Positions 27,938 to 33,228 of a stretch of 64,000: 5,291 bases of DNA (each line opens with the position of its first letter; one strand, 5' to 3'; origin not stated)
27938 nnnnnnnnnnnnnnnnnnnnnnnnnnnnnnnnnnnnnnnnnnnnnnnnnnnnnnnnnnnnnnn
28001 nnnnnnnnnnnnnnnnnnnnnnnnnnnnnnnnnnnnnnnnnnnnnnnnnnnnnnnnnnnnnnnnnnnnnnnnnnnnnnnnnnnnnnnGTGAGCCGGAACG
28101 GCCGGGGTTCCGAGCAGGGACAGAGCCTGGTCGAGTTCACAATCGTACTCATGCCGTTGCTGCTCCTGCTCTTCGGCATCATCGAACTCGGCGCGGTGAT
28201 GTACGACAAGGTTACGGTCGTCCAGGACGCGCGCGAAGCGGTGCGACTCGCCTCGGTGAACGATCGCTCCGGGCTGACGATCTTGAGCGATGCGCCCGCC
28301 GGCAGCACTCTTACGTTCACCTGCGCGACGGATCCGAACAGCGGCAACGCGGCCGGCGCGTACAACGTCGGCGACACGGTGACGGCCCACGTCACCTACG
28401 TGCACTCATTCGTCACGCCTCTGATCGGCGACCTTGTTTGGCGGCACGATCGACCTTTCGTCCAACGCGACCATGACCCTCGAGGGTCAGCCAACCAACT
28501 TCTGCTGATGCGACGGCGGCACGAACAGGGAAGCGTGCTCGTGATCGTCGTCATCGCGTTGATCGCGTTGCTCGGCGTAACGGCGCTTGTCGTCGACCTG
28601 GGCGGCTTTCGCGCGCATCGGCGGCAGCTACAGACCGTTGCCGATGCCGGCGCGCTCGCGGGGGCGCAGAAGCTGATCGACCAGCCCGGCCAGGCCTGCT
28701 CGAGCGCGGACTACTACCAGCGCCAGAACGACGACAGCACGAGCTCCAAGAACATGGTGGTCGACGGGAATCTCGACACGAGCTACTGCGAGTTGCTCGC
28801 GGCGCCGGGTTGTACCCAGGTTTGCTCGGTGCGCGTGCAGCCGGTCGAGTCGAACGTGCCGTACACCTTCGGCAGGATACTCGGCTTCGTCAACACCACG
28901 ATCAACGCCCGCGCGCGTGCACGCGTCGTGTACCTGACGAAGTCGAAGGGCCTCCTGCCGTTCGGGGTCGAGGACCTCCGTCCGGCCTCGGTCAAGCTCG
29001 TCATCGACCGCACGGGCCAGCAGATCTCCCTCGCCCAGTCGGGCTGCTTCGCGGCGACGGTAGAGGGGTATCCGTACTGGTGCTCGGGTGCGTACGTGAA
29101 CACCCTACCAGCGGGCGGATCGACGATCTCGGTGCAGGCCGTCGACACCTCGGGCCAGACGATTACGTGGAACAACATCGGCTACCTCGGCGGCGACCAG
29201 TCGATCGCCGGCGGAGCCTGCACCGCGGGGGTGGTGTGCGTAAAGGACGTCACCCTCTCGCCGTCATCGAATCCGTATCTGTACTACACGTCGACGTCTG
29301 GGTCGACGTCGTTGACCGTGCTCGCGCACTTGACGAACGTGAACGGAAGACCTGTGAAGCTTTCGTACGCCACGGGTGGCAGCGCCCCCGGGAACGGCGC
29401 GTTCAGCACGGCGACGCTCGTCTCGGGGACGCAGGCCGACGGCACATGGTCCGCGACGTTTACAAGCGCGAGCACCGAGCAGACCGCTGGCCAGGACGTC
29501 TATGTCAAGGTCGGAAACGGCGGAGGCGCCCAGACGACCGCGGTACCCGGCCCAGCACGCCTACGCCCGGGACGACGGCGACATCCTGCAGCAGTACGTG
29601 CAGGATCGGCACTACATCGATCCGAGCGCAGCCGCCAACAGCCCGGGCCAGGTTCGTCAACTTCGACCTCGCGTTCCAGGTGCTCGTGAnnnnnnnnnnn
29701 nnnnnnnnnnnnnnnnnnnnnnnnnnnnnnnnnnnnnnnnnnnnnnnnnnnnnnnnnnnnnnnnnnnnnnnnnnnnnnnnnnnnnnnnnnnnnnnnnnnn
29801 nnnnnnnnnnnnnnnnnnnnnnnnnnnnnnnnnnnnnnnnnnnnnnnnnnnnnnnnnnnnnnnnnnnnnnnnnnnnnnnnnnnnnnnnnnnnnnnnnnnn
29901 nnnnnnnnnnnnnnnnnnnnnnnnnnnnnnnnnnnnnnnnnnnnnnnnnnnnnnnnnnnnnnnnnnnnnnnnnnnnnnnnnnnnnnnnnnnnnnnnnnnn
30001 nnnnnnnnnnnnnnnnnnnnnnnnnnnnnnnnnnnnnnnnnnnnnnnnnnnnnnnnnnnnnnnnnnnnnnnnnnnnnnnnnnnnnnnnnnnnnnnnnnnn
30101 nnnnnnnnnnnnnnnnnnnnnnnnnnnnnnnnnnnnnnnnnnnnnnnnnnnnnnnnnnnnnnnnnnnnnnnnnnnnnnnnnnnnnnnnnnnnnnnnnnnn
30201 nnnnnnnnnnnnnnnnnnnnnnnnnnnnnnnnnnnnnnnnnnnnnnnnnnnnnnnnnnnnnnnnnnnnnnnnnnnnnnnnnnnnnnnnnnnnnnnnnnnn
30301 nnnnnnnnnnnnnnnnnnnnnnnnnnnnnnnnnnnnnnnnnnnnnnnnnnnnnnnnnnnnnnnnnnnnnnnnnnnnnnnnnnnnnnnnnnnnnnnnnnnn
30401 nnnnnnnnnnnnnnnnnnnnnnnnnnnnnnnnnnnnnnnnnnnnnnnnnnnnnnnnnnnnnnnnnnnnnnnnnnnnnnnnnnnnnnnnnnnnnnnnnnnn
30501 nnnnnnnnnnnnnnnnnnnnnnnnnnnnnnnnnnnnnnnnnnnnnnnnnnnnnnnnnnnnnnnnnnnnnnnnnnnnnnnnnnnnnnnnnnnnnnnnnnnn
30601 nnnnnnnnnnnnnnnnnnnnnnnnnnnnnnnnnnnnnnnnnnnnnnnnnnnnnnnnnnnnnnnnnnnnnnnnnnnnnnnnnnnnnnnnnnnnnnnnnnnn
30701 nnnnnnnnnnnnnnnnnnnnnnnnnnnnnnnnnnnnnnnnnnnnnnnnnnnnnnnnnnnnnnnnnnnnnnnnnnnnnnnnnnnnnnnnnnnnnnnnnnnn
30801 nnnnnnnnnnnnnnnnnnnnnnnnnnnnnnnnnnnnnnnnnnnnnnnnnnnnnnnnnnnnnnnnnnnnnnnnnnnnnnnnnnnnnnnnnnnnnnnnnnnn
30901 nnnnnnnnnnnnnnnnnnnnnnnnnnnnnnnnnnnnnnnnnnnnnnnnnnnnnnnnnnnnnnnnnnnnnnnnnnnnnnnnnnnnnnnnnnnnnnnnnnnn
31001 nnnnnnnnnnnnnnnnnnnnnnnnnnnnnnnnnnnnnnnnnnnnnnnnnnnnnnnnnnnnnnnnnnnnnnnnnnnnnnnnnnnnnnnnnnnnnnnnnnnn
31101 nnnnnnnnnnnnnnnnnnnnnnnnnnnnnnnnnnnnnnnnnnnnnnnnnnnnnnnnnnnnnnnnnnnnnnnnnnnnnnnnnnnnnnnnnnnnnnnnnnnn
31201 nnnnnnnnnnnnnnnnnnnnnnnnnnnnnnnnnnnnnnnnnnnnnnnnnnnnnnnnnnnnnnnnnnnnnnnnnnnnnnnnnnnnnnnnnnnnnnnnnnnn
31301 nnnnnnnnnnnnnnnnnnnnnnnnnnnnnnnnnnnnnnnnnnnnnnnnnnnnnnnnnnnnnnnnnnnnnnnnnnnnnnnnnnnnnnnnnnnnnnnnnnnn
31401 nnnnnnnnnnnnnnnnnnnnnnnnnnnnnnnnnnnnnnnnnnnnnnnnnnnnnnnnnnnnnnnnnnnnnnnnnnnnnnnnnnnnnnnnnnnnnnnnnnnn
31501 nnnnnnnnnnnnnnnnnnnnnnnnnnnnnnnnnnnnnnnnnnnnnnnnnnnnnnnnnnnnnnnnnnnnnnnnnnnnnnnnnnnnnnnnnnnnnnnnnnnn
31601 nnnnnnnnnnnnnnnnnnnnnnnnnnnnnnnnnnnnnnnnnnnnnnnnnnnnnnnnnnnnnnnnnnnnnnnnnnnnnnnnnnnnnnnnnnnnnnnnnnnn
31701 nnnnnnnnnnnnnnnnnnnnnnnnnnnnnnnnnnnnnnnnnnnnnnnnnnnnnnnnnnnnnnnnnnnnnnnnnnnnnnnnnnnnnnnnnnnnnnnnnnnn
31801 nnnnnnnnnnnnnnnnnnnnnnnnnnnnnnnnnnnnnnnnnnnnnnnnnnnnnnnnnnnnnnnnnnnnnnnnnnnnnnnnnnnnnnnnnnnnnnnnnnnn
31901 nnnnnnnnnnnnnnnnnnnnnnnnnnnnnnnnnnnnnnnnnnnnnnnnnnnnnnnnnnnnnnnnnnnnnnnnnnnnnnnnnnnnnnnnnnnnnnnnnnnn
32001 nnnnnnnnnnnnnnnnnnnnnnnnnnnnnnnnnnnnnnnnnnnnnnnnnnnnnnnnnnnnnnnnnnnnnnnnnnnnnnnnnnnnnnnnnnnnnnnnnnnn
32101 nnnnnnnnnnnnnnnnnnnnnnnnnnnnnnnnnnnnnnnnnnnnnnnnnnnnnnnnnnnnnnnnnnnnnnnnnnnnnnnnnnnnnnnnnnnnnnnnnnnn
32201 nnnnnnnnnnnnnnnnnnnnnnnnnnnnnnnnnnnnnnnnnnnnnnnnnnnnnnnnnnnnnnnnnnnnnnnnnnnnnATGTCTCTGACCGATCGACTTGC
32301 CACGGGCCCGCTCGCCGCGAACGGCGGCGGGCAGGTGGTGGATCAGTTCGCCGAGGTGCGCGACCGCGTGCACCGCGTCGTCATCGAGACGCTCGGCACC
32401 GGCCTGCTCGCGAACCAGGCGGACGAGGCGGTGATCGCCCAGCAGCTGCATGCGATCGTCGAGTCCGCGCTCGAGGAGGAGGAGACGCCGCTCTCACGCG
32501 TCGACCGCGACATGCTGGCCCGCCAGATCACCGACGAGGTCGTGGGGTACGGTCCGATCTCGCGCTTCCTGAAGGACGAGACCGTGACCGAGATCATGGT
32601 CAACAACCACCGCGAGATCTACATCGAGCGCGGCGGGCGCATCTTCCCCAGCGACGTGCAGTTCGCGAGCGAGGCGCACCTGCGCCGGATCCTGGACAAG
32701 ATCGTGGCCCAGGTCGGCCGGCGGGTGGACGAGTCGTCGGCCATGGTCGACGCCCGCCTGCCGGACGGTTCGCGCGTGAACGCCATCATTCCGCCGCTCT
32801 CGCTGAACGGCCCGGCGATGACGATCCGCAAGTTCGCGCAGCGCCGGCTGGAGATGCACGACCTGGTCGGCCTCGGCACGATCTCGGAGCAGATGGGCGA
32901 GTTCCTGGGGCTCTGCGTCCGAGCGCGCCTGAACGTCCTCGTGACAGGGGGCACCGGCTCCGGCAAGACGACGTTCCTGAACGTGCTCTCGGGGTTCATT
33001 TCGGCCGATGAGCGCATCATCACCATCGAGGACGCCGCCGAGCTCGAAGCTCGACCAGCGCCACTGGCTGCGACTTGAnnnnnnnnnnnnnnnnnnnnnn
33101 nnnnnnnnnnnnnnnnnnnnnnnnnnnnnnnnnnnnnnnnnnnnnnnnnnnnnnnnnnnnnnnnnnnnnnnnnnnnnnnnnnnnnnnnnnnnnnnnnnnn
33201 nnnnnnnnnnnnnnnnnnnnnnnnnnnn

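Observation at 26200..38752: Monoderm-type Flp/Tad pilus locus bracketed by a split LuxR / HisKA_3 two-component pair, with non-canonical members and no prepilin peptidase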

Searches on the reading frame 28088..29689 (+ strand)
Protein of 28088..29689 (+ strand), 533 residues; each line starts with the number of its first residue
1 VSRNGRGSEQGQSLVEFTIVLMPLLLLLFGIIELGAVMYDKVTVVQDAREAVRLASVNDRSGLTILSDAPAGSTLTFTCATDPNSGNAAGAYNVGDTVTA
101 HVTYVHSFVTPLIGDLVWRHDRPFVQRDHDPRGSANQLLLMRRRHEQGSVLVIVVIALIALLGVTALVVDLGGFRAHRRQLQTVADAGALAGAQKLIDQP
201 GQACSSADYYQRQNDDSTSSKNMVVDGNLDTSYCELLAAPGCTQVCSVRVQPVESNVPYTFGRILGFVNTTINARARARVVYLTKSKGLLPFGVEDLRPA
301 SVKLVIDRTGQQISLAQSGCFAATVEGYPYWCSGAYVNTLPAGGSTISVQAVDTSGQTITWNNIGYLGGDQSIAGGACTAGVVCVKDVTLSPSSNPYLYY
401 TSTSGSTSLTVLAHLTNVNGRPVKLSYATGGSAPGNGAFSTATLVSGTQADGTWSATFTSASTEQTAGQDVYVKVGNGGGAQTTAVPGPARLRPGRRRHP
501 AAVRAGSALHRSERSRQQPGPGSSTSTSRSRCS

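Call 7: search_protein_families(library=pfam, max_evalue=0.01, proteins=[window:28088-29689:+])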
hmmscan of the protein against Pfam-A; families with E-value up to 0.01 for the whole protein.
window:28088-29689:+ (533 aa): 2 families
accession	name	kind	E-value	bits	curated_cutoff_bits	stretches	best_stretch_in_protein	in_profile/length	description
PF13400.11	Tad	-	4.5e-13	49.7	22.3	1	148-194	1-46/47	Putative Flp pilus-assembly TadE/G-like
PF07811.17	TadE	-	5e-12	46.2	22.9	1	11-53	1-43/43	TadE-like protein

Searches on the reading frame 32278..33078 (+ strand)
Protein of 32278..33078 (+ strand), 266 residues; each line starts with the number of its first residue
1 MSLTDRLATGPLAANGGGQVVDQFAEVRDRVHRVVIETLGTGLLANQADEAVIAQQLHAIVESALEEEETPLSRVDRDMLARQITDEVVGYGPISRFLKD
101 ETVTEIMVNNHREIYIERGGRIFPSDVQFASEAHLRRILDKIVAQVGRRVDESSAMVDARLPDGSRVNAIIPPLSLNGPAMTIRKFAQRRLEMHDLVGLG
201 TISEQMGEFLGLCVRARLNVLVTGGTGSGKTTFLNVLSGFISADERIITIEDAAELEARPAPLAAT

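Call 7: search_protein_families(library=pfam, max_evalue=0.01, proteins=[window:32278-33078:+])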
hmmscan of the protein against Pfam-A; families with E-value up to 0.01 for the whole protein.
window:32278-33078:+ (266 aa): 7 families
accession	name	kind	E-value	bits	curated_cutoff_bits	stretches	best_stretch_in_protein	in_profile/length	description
PF00437.27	T2SSE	-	1.2e-35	123.3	24.9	1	90-258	4-184/370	Type II/IV secretion system protein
PF00005.33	ABC_tran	-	0.00015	22.9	25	1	213-253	7-47/137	ABC transporter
PF01580.24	FtsK_SpoIIIE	-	0.001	19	24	1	218-237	39-59/221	FtsK/SpoIIIE family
PF14532.12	Sigma54_activ_2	-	0.0024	18.5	25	1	197-255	1-59/138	Sigma-54 interaction domain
PF05049.19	IIGP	-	0.0041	16.7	24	1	212-239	30-57/375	Interferon-inducible GTPase (IIGP)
PF13555.12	AAA_29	-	0.0047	17.1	27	1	219-237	24-42/61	P-loop containing region of AAA domain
PF13191.12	AAA_16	-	0.0095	16.9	32.6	0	217-245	23-52/167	AAA ATPase domain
